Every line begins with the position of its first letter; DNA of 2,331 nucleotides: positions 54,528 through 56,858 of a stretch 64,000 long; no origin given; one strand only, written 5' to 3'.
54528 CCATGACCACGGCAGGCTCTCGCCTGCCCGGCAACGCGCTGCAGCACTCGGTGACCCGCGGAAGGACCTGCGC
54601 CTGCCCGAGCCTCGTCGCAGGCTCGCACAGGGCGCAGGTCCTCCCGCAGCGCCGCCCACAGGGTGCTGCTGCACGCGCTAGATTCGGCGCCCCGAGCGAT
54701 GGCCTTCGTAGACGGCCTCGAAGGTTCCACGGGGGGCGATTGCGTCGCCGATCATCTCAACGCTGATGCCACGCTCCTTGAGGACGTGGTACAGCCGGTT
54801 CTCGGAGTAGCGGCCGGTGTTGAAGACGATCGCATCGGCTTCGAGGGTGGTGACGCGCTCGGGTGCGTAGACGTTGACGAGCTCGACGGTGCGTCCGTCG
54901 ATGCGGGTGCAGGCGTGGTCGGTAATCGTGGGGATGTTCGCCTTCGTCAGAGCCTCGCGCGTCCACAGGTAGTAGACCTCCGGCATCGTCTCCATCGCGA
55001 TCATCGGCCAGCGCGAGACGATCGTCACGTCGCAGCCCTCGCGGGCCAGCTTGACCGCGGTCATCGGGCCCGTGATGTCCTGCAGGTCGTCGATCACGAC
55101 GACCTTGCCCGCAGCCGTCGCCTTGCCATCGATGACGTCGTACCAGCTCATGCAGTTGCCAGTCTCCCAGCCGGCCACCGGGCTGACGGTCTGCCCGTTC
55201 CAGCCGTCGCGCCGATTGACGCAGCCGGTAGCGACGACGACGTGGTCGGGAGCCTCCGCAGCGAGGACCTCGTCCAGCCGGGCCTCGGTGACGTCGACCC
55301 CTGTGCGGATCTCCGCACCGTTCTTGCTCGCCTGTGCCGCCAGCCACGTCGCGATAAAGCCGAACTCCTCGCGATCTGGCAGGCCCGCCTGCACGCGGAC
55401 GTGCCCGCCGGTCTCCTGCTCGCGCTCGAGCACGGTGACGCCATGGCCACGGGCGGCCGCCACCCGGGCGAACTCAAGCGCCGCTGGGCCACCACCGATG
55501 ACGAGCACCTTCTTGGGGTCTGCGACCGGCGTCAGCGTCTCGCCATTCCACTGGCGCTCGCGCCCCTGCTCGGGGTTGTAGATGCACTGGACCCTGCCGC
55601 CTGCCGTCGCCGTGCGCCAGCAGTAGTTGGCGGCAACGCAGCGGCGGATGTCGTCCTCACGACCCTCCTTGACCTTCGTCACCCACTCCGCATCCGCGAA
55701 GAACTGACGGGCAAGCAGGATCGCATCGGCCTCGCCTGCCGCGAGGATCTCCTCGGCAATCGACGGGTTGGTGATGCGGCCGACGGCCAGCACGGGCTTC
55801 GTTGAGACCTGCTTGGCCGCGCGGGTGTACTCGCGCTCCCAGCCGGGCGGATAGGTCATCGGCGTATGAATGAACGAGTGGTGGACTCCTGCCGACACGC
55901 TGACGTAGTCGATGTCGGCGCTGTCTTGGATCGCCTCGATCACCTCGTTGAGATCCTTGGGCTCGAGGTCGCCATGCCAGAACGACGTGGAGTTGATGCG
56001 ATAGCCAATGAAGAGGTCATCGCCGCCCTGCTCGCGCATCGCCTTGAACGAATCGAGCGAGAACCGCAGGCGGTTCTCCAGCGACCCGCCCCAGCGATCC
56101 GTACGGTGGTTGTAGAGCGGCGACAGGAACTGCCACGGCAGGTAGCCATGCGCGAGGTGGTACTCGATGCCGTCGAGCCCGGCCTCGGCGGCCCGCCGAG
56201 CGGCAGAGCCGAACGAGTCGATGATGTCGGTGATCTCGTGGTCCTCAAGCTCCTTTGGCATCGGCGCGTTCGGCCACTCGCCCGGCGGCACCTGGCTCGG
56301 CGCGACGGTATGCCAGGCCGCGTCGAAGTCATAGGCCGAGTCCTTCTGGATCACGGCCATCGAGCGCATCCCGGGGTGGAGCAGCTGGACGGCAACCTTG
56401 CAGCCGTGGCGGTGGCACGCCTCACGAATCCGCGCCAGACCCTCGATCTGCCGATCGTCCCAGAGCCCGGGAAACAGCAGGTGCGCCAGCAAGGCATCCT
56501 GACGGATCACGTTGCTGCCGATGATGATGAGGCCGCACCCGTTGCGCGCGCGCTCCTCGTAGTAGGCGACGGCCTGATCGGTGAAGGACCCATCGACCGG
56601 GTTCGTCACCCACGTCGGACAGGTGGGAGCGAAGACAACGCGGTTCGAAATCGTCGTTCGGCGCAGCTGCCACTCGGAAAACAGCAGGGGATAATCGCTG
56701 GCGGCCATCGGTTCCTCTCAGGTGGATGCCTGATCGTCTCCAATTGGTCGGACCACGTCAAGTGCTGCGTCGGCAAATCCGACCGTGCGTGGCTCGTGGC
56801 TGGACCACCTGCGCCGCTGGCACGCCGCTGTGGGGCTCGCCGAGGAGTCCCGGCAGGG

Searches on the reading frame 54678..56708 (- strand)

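Call 70: search_protein_families(library=pfam, proteins=[window:54678-56708:-], max_evalue=0.0001)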
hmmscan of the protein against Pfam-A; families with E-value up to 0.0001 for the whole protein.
window:54678-56708:- (676 aa): 7 families
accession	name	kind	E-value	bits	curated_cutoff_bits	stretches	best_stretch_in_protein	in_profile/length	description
PF00724.26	Oxidored_FMN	-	6.6e-70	236.5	27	1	9-352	2-341/342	NADH:flavin oxidoreductase / NADH oxidase family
PF07992.20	Pyr_redox_2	-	1e-15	58.4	26.1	1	399-648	1-249/291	Pyridine nucleotide-disulphide oxidoreductase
PF00070.33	Pyr_redox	-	1.5e-12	48.3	22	1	400-432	1-33/82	Pyridine nucleotide-disulphide oxidoreductase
PF01266.30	DAO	-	9.3e-08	32.4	27.9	0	400-435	1-37/353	FAD dependent oxidoreductase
PF13450.12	NAD_binding_8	-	7.3e-07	29.8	21.9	1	403-438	1-36/68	NAD(P)-binding Rossmann-like domain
PF13738.12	Pyr_redox_3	-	3e-05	23.8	30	0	398-436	164-202/305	Pyridine nucleotide-disulphide oxidoreductase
PF22620.2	OYE-like_second_a-b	-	8.2e-05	23.1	25.5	0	524-617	5-97/128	OYE-like second alpha/beta domain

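Call 72: search_protein_families(library=ncbifam, proteins=[window:54678-56708:-], max_evalue=0.00001)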
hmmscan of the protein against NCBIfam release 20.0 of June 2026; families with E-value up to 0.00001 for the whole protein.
window:54678-56708:- (676 aa): 17 families
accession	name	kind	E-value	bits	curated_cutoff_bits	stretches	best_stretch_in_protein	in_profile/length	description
TIGR03997.1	mycofact_OYE_2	equivalog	2.7e-146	488.6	793.15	1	9-676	2-645/645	mycofactocin system FadH/OYE family oxidoreductase 2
NF041087.1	bile_acid_BaiCD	equivalog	4.8e-109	365.3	825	1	6-675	1-641/642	bile acid Fe-S flavoenzyme BaiCD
NF045599.1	bili_reduct_long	exception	1.7e-97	327.2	750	1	11-667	3-632/641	bilirubin reductase, long form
TIGR03996.1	mycofact_OYE_1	hypoth_equivalog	1.3e-69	235.3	627.9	1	20-672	13-632/633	mycofactocin system FadH/OYE family oxidoreductase 1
NF010047.0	PRK13523.1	equivalog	1.3e-59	202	431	1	9-355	5-329/339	NADPH dehydrogenase NamA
NF006101.0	PRK08255.1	equivalog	5.2e-57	193.5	1078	1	6-345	396-729/768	bifunctional salicylyl-CoA 5-hydroxylase/oxidoreductase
NF045592.1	bili_reduct_N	equivalog_domain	2.8e-55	187.9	425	1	10-378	3-363/363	bilirubin reductase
NF007899.0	PRK10605.1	subfamily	3.2e-38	131.9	403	1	9-350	6-341/365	N-ethylmaleimide reductase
TIGR01317.1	GOGAT_sm_gam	subfamily_domain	1e-08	34.5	447.7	1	392-501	137-243/485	glutamate synthase small subunit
TIGR02053.1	MerA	equivalog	8.4e-08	31.6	454.45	0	391-431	160-200/465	mercury(II) reductase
NF009410.0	PRK12771.1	subfamily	8.7e-08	31.2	516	1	396-497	136-234/566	NAD(P)-binding protein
NF004947.0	PRK06292.2-5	equivalog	6.4e-07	28.6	592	0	555-651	189-285/474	dihydrolipoyl dehydrogenase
NF005884.0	PRK07846.1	equivalog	6.9e-07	28.2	501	0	396-498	166-264/454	mycothione reductase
NF049967.1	QhpG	equivalog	7.4e-07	28.4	240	0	401-432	1-32/423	flavin-dependent monooxygenase QhpG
TIGR01350.1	lipoamide_DH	equivalog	8.7e-07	28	408.8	0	391-431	163-203/461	dihydrolipoyl dehydrogenase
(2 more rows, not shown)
